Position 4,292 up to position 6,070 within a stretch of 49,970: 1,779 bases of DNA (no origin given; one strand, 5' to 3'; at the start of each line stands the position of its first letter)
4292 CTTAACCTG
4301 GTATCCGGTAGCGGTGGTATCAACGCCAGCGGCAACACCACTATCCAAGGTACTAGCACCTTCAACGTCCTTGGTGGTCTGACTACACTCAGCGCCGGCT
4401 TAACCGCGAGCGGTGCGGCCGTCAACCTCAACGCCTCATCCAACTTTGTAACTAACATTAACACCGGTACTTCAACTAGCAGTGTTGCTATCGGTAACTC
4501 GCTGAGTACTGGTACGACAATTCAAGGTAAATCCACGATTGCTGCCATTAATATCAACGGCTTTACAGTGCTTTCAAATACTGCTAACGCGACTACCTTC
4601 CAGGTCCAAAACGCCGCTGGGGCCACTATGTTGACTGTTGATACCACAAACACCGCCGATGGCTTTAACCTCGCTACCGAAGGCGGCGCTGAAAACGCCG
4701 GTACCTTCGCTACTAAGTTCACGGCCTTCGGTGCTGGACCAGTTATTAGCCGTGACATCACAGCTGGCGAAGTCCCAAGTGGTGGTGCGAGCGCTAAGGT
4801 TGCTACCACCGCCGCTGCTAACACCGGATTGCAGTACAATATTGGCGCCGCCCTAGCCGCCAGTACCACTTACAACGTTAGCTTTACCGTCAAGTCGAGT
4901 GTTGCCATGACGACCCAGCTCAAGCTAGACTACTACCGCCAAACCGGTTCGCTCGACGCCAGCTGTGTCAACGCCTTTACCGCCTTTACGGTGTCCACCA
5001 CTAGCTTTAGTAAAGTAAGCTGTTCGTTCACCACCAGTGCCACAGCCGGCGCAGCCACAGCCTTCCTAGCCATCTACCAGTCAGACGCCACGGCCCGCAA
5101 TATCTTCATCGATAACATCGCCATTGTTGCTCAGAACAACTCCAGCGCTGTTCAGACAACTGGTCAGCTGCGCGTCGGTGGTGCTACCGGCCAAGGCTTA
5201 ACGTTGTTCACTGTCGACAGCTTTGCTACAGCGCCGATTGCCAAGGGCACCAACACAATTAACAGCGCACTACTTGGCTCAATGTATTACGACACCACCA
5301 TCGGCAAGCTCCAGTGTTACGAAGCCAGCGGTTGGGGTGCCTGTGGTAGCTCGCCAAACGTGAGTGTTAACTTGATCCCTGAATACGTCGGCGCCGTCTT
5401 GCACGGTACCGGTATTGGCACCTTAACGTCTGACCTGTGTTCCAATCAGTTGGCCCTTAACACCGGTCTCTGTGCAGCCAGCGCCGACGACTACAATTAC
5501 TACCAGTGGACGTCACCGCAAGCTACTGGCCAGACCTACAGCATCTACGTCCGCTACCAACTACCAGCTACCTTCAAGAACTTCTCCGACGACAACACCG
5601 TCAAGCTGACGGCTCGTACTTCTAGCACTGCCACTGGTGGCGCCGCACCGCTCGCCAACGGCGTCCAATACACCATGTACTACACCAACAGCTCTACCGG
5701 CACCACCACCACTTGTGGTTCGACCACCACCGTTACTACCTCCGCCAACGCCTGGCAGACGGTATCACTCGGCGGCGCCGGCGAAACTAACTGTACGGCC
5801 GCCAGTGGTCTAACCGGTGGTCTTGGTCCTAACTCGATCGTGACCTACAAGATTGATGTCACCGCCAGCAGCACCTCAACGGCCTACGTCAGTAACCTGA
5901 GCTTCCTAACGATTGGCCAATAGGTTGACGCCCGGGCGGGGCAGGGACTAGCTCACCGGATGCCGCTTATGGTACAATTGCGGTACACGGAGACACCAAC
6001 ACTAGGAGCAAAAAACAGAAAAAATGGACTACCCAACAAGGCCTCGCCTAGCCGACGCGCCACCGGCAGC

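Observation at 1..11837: Co-directional giant surface module: >1970-aa repeat fibre, 18-blade Kelch protein and a single-pass partner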

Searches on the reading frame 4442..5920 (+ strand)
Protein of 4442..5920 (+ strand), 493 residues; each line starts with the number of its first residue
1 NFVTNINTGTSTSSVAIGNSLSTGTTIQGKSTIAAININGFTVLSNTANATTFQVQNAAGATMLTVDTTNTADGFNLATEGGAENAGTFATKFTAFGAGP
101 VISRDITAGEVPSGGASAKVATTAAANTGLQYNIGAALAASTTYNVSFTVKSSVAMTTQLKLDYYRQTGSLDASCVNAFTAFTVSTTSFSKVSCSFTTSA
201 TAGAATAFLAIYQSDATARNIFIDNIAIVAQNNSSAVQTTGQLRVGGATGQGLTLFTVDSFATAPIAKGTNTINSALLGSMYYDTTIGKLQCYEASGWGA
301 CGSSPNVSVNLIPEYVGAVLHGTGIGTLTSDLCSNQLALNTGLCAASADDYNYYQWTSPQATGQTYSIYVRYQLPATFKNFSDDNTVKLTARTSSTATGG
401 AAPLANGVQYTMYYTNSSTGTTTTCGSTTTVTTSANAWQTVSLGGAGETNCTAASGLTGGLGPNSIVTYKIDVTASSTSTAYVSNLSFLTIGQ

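Call 42: find_homologous_proteins(query=window:4442-5920:+)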
Query window:4442-5920:+ (493 aa): 219 proteins with E <= 0.001 among 8000 candidates; the best 120 are listed.
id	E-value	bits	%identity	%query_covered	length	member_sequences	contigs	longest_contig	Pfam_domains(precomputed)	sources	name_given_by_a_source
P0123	4.7e-122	426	54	89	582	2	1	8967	-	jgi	jgi:hypothetical protein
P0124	9.6e-117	409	52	89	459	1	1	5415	-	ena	-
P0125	7.3e-106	373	48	100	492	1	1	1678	PF02018.24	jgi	-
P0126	1.5e-105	372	56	75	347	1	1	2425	PF02018.24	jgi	jgi:hypothetical protein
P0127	2.4e-103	365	49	92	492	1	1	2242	-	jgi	jgi:hypothetical protein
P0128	7.8e-99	350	50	89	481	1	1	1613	-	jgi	jgi:hypothetical protein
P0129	1.2e-98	349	49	90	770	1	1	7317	-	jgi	-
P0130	1.7e-91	326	48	89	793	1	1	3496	-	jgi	jgi:hypothetical protein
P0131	1.4e-88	316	44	91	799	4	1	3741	-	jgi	jgi:hypothetical protein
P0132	5.8e-86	307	39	92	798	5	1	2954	PF02018.24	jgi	jgi:hypothetical protein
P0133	4.8e-85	304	43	89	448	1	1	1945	PF02018.24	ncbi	ncbi:MAG: carbohydrate binding domain-containing protein, partial [Patescibacteria group bacterium]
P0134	5.4e-85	304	51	74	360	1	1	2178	-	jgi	jgi:hypothetical protein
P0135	1.0e-84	303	43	85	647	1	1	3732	PF02018.24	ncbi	-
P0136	2.3e-84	302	46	90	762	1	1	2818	-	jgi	jgi:hypothetical protein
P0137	5.2e-84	301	43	89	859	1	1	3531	-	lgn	-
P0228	1.9e-45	174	46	52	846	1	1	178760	-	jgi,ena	-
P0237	1.2e-41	161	46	52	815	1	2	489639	-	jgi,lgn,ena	-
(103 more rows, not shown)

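Call 47: find_encoding_contigs(protein=P0237, flank=8000, max_places=1)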
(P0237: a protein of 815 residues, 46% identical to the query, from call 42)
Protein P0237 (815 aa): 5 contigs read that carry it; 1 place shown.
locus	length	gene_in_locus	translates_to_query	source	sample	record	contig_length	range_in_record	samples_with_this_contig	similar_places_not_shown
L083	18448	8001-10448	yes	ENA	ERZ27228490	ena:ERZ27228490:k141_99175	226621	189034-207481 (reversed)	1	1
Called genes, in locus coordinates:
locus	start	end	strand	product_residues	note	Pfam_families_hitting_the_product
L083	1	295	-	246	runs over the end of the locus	-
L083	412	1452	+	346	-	-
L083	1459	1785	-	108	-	PF02823:ATP-synt_DE_N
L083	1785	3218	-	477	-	PF00006:ATP-synt_ab, PF22919:ATP-synt_VA_C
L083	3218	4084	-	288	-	PF00231:ATP-synt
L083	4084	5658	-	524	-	PF00006:ATP-synt_ab, PF00306:ATP-synt_ab_C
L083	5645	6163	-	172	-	-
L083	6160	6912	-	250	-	-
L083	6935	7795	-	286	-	-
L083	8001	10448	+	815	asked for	-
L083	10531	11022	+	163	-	-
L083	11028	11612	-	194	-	-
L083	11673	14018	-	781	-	PF00933:Glyco_hydro_3, PF01915:Glyco_hydro_3_C, PF14310:Fn3-like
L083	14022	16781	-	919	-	PF01915:Glyco_hydro_3_C, PF14310:Fn3-like, PF00933:Glyco_hydro_3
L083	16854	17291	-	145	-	-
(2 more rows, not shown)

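Call 48: find_encoding_contigs(protein=P0228, flank=8000, max_places=1)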
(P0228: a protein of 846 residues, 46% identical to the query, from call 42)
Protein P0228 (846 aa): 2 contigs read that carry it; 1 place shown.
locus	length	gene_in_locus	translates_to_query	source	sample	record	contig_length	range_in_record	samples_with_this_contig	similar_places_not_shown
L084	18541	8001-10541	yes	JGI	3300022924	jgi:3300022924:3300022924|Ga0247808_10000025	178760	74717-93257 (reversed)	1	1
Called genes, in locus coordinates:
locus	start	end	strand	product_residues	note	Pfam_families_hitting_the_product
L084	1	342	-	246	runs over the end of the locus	-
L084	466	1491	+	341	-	-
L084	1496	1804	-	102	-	PF02823:ATP-synt_DE_N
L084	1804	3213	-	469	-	PF00006:ATP-synt_ab, PF22919:ATP-synt_VA_C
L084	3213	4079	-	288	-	PF00231:ATP-synt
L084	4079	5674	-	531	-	PF00006:ATP-synt_ab, PF00306:ATP-synt_ab_C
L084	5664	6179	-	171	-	-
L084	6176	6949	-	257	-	-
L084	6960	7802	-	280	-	-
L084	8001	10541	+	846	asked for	-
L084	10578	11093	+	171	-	-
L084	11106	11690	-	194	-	-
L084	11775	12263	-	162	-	-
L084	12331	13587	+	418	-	PF07963:N_methyl (weak)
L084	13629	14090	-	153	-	PF06983:3-dmu-9_3-mt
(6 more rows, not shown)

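Call 49: predict_structure(alignment_id=A2)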
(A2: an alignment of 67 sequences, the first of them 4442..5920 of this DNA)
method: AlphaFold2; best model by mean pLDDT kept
length: 493 residues; sequences in the alignment: 67
mean_pLDDT: 78.7   pTM: 0.62
mean pLDDT of the five models: 78.7, 77.7, 77.5, 77.0, 75.6
residues with pLDDT >= 90: 205; 70-90: 158; 50-70: 58; < 50: 72
segments of 3 or more residues with pLDDT < 50: 1-5, 7-37, 39-51, 69-73, 236-242, 399-402, 454-457
pLDDT, mean of each block of 10 residues (from residue 1): 43 40 38 44 40 59 55 59 88 96 96 89 96 92 90 93 94 85 90 91 93 96 90 52 52 65 69 74 84 82 85 80 89 93 86 94 92 89 92 74 73 84 89 87 79 56 89 93 95 82
secondary structure, 60 per line:
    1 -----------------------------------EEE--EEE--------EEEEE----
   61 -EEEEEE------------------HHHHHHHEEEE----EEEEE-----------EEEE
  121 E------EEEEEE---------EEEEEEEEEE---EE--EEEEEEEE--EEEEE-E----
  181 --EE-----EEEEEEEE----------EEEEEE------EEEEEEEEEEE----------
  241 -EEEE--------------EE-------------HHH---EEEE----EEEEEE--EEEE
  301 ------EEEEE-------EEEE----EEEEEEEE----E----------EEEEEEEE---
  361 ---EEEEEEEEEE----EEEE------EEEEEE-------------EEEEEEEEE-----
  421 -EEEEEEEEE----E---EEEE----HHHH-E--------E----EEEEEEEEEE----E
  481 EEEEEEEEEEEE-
elements in order: E36-38 E41-43 E52-56 E62-67 H86-92 E93-96 E101-105 E117-121 E128-133 E143-152 E160-167 E170-174 E190-197 E208-213 E220-230 E242-245 E281-284 E289-294 E297-300 E307-311 E319-322 E327-334 E350-357 E364-373 E378-381 E388-393 E407-415 E422-430 E439-442 H447-450 E466-475 E480-492

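Call 53: fold_search(model_id=the predicted structure, library=pdb)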
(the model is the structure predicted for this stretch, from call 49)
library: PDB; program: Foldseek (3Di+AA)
matches with E <= 10: 1140; with E <= 0.001: 58
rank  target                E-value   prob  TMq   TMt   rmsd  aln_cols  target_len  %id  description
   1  4xup_A                1.2e-09  1.00  0.23  0.34  18.3       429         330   12  Structure of the N-terminal CBM22-1-CBM22-2 tandem domain from Paenibacillus barcinonensis Xyn10C (released 2015-06-03)
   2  4xup_B                2.9e-09  1.00  0.23  0.35  17.7       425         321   12  Structure of the N-terminal CBM22-1-CBM22-2 tandem domain from Paenibacillus barcinonensis Xyn10C (released 2015-06-03)
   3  4xup_F                3.1e-09  1.00  0.24  0.36  15.8       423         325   13  Structure of the N-terminal CBM22-1-CBM22-2 tandem domain from Paenibacillus barcinonensis Xyn10C (released 2015-06-03)
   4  4xup_D                6.8e-09  1.00  0.25  0.37  17.1       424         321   12  Structure of the N-terminal CBM22-1-CBM22-2 tandem domain from Paenibacillus barcinonensis Xyn10C (released 2015-06-03)
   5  6sh9_B                8.8e-08  1.00  0.22  0.09  24.2       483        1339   11  EngBF DARPin Fusion 4b D12 (released 2019-11-06)
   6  7kwb_A                8.8e-08  1.00  0.20  0.22  23.0       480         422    8  Surface glycan-binding protein B from Bacteroides thetaiotaomicron (released 2021-02-17)
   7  2zxq                  9.3e-08  1.00  0.23  0.10  23.5       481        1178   11  Crystal structure of endo-alpha-N-acetylgalactosaminidase from Bifidobacterium longum (EngBF) (released 2009-06-16)
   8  8a19_A                1.4e-07  1.00  0.22  0.09  23.4       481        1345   11  Structure of a leucinostatin derivative determined by host lattice display : L1E4V1 construct (released 2022-12-07)
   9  8a1a_A                1.5e-07  1.00  0.23  0.09  23.2       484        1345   11  Structure of a leucinostatin derivative determined by host lattice display : L1F11V1 construct (released 2022-12-07)
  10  7kwb_B                2.4e-07  1.00  0.19  0.23  22.1       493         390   10  Surface glycan-binding protein B from Bacteroides thetaiotaomicron (released 2021-02-17)
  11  6qep                  3.0e-07  1.00  0.22  0.09  23.8       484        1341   10  EngBF DARPin Fusion 4b H14 (released 2019-11-06)
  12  6tfj_A                4.1e-07  1.00  0.24  0.17  16.1       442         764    9  Vip3Aa protoxin structure (released 2020-08-12)
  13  6qfk_A                4.1e-07  1.00  0.23  0.09  23.2       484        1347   11  EngBF DARPin Fusion 4b G10 (released 2019-11-06)
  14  4bj0_A                2.3e-06  1.00  0.22  0.59   3.6       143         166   15  Xyloglucan binding module (CBM4-2 X2-L110F) in complex with branched xyloses (released 2014-04-23)
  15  6v1v_C                4.3e-06  1.00  0.22  0.16  19.7       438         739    9  VIP3B (VIP3B_2160) adapted for crystallization (released 2019-12-18)
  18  4xup_E                7.4e-06  1.00  0.22  0.63   3.8       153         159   14  Structure of the N-terminal CBM22-1-CBM22-2 tandem domain from Paenibacillus barcinonensis Xyn10C (released 2015-06-03)
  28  4xup_C                2.5e-05  1.00  0.22  0.63   3.8       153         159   14  Structure of the N-terminal CBM22-1-CBM22-2 tandem domain from Paenibacillus barcinonensis Xyn10C (released 2015-06-03)
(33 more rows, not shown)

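Call 70: fold_search(model_id=the predicted structure, library=viral)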
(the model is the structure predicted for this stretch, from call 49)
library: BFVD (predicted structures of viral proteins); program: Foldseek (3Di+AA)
matches with E <= 10: 1543; with E <= 0.001: 240
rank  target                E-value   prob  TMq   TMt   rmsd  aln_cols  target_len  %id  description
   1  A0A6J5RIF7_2          2.5e-11  1.00  0.24  0.12  26.2       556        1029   15  Tip attachment protein J central straight fiber domain-containing protein [uncultured Caudovirales phage]
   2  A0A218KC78            1.4e-10  1.00  0.26  0.20  23.5       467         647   14  CBM-cenC domain-containing protein [Bacillus phage PBC2]
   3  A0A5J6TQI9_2          3.4e-10  1.00  0.26  0.17  21.5       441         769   14  (no name in the UniProt tables at hand)
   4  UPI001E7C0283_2       4.9e-10  1.00  0.25  0.13  24.2       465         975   14  (no name look-up for this kind of identifier)
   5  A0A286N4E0            6.4e-10  1.00  0.26  0.23  20.0       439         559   13  Minor tail protein [Arthrobacter phage Molivia]
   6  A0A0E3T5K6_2          9.8e-10  1.00  0.23  0.12  33.4       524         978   12  Tail fiber [Bacillus phage Stills]
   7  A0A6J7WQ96            1.2e-09  1.00  0.27  0.18  20.4       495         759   14  CBM-cenC domain-containing protein [uncultured Caudovirales phage]
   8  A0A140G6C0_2          1.3e-09  1.00  0.31  0.19  19.9       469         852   12  Minor tail protein [Arthrobacter phage KellEzio]
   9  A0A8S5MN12            1.4e-09  1.00  0.25  0.10  27.8       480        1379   13  Uncharacterized protein [Siphoviridae sp. ct89Z21]
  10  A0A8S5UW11            1.8e-09  1.00  0.22  0.11  19.7       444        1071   13  Uncharacterized protein [Siphoviridae sp. ctgaU3]
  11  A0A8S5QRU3            2.0e-09  1.00  0.25  0.10  20.6       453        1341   13  Tail protein [Myoviridae sp. ctgXL3]
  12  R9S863                3.5e-09  1.00  0.20  0.21  18.3       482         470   12  Uncharacterized protein [Prochlorococcus phage P-SSM3]
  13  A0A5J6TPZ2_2          4.4e-09  1.00  0.23  0.13  16.6       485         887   15  (no name in the UniProt tables at hand)
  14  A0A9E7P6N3            6.0e-09  1.00  0.23  0.13  28.6       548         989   11  (no name in the UniProt tables at hand)
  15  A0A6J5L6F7            6.3e-09  1.00  0.21  0.14  19.8       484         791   14  Tail protein I [uncultured Caudovirales phage]
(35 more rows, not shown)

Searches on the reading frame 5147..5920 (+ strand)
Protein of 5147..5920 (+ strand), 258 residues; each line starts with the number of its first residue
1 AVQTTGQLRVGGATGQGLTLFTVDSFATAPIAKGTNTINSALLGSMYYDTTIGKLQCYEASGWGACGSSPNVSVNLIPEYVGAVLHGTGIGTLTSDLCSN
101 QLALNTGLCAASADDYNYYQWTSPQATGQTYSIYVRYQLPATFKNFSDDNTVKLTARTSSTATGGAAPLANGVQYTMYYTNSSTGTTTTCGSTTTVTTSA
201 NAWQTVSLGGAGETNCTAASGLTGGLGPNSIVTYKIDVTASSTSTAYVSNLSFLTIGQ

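Call 97: search_protein_representatives(alignment_id=A9)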
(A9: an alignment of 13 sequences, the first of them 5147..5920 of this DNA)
Query: 13 sequences, 245 profile positions. Proteins with E-value up to 0.001 (for the whole library): 1292; up to 1e-10: 584; up to 1e-30: 235. The best 150 are listed.
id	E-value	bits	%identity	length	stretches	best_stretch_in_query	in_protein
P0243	1.5e-119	414.3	-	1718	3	2-245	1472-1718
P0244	1.9e-119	413.9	-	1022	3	2-245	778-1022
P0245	7.4e-116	402.1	-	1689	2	2-244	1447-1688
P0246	9.9e-115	398.4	-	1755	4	9-245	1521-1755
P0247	3.1e-114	396.8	-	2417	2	2-245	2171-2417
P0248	5.7e-114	395.9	-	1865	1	2-245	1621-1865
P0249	4.4e-113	393.0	-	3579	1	2-245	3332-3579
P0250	1.7e-112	391.2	-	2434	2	2-245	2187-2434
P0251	2.0e-112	390.9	-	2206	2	2-245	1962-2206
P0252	4.3e-112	389.8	-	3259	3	3-245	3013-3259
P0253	7.3e-112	389.0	-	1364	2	2-245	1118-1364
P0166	1.4e-111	388.1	-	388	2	8-245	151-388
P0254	6.1e-111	386.0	-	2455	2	2-245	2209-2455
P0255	6.4e-111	386.0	-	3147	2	2-245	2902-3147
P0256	9.2e-111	385.4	-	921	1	2-245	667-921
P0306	1.5e-103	361.9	-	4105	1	3-245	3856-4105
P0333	2.3e-99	348.1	-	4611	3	3-245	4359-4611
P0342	1.6e-96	338.8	-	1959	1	11-245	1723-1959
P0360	6.3e-91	320.5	-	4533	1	3-244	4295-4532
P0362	2.7e-90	318.4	-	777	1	4-245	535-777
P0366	3.5e-88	311.5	-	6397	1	6-245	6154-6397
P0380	8.2e-84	297.2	-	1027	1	10-245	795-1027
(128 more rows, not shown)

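Call 98: list_cluster_members(proteins=[P0366, P0333, P0360, P0306, P0249, P0243, P0244, P0256, P0380, P0362])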
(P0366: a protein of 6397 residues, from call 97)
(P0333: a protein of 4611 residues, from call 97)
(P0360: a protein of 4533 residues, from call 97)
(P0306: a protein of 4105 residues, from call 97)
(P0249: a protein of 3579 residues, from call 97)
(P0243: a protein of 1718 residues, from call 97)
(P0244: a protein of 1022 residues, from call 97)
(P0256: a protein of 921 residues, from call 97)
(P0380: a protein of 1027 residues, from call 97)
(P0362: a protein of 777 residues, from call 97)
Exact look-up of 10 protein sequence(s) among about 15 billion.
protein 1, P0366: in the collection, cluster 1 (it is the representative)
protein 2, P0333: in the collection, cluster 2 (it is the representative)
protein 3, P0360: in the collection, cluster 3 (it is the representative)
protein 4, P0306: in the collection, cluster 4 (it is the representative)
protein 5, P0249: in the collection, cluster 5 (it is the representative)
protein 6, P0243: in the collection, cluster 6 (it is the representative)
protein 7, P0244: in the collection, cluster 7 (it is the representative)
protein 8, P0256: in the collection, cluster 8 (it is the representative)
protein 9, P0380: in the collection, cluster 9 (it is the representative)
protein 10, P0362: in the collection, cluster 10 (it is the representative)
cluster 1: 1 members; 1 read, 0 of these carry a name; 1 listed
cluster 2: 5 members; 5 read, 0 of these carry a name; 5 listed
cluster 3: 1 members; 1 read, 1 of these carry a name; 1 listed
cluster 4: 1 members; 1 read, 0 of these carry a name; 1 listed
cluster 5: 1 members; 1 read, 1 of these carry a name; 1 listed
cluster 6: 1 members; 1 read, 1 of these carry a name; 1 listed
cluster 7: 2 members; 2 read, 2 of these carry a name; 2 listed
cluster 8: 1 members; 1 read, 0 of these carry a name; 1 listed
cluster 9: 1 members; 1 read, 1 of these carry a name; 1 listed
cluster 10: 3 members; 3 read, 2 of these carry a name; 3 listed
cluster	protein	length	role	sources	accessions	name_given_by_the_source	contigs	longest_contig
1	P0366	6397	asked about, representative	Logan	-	-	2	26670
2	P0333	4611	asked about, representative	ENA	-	-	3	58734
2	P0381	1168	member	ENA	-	-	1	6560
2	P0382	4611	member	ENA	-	-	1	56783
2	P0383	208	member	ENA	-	-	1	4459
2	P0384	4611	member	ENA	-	-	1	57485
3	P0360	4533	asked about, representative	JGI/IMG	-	hypothetical protein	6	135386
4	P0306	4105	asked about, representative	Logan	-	-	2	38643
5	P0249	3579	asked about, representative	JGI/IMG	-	hypothetical protein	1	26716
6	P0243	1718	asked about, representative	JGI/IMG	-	hypothetical protein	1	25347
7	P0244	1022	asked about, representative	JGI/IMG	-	hypothetical protein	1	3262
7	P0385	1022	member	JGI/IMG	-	hypothetical protein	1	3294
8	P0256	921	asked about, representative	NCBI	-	-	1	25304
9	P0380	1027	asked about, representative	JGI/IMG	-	hypothetical protein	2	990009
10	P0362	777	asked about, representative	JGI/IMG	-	hypothetical protein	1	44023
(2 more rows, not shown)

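Call 107: find_related_loci(query=A9, collection=viral_contigs, flank=8000)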
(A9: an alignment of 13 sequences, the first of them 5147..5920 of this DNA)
Query A9 (258 aa) in viral_contigs; peptide patterns used: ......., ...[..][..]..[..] (x = any residue, [..] = any of these).
24 stretches matched a pattern; 1 encode a relative of the query (tblastn E <= 1e-3); 1 distinct loci.
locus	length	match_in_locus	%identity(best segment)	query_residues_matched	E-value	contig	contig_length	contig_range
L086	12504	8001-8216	33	75-159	4e-5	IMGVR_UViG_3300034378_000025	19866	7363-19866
